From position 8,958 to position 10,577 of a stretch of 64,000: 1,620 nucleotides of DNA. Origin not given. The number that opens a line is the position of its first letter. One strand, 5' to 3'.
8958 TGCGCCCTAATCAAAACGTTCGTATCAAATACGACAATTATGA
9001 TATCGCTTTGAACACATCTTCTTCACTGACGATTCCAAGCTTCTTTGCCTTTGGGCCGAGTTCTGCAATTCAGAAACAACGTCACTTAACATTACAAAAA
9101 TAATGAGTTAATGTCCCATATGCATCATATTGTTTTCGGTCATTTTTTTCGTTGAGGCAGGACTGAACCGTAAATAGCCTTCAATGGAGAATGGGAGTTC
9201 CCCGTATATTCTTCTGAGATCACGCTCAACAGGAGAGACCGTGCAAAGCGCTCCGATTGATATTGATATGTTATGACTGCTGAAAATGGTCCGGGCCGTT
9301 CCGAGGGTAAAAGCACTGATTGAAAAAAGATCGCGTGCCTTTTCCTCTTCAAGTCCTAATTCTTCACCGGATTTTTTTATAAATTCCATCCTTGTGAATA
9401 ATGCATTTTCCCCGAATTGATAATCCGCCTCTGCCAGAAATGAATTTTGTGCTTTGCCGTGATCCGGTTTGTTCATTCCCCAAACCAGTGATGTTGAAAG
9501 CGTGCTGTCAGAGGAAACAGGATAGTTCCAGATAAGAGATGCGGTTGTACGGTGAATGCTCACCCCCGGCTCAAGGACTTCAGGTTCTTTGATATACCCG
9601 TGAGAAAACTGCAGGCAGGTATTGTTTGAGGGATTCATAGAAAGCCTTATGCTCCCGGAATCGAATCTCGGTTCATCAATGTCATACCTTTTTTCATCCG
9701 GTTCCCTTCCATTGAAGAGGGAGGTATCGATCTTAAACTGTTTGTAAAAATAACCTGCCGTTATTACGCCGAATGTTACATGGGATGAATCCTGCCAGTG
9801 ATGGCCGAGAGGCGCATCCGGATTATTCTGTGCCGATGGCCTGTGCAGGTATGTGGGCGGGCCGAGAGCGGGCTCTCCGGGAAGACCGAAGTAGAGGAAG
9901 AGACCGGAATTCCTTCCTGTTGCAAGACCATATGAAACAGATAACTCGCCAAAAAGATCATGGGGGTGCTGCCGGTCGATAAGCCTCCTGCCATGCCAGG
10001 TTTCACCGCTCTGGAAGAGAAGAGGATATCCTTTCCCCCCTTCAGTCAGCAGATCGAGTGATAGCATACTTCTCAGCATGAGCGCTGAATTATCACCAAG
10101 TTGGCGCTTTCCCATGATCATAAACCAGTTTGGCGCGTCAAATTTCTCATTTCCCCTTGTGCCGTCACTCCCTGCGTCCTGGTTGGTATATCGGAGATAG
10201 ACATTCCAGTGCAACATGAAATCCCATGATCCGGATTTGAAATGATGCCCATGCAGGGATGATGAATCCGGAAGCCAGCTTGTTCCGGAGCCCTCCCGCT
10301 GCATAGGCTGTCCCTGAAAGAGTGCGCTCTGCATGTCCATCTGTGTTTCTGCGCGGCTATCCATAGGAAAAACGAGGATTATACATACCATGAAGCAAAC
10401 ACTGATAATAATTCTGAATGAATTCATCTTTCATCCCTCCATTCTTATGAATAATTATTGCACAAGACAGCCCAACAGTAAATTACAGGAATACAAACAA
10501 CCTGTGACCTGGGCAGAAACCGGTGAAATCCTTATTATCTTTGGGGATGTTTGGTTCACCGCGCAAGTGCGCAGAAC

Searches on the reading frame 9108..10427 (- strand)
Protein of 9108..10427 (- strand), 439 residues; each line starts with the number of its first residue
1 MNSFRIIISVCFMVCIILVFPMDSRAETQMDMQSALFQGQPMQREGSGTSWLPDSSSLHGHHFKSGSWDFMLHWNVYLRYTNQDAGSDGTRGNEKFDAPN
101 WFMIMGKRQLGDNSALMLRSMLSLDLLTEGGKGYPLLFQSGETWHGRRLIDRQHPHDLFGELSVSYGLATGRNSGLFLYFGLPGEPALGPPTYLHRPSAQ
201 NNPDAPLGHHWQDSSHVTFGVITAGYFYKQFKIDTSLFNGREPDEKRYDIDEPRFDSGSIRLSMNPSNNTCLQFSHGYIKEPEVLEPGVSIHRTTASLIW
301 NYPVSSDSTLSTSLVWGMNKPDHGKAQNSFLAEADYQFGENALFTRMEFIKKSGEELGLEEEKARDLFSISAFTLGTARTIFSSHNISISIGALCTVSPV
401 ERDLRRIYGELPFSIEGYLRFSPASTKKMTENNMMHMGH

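Call 51: find_encoding_contigs(protein=window:9108-10427:-, flank=10000, max_places=3)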
Protein window:9108-10427:- (439 aa): 2 contigs read that carry it; 2 places shown.
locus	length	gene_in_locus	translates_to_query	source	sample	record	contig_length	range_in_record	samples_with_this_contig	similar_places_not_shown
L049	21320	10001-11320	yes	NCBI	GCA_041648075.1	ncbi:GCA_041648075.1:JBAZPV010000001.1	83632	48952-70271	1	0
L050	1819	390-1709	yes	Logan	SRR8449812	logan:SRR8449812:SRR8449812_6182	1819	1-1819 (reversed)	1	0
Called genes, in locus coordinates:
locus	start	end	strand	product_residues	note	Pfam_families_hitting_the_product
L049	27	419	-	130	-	PF01894:YjbQ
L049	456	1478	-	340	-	PF02606:LpxK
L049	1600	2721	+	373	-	PF04055:Radical_SAM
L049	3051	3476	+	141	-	PF09835:DUF2062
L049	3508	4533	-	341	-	PF23988:DUF7309, PF22007:DUF6930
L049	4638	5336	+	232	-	PF00072:Response_reg, PF00486:Trans_reg_C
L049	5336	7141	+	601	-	PF16736:sCache_like (weak), PF00672:HAMP, PF00989:PAS (weak), PF13188:PAS_8 (faint), PF08448:PAS_4 (weak), PF13426:PAS_9 (weak), PF00512:HisKA, PF02518:HATPase_c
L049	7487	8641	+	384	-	PF13609:Porin_4 (faint)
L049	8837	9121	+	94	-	PF02201:SWIB, PF26291:SWIB_eIF2D (weak)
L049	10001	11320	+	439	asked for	-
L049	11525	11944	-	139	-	PF01451:LMWPc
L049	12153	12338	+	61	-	-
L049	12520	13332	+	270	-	PF01547:SBP_bac_1, PF12849:PBP_like_2, PF13531:SBP_bac_11, PF12727:PBP_like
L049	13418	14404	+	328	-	PF00528:BPD_transp_1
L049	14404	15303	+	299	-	PF00528:BPD_transp_1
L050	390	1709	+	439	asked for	-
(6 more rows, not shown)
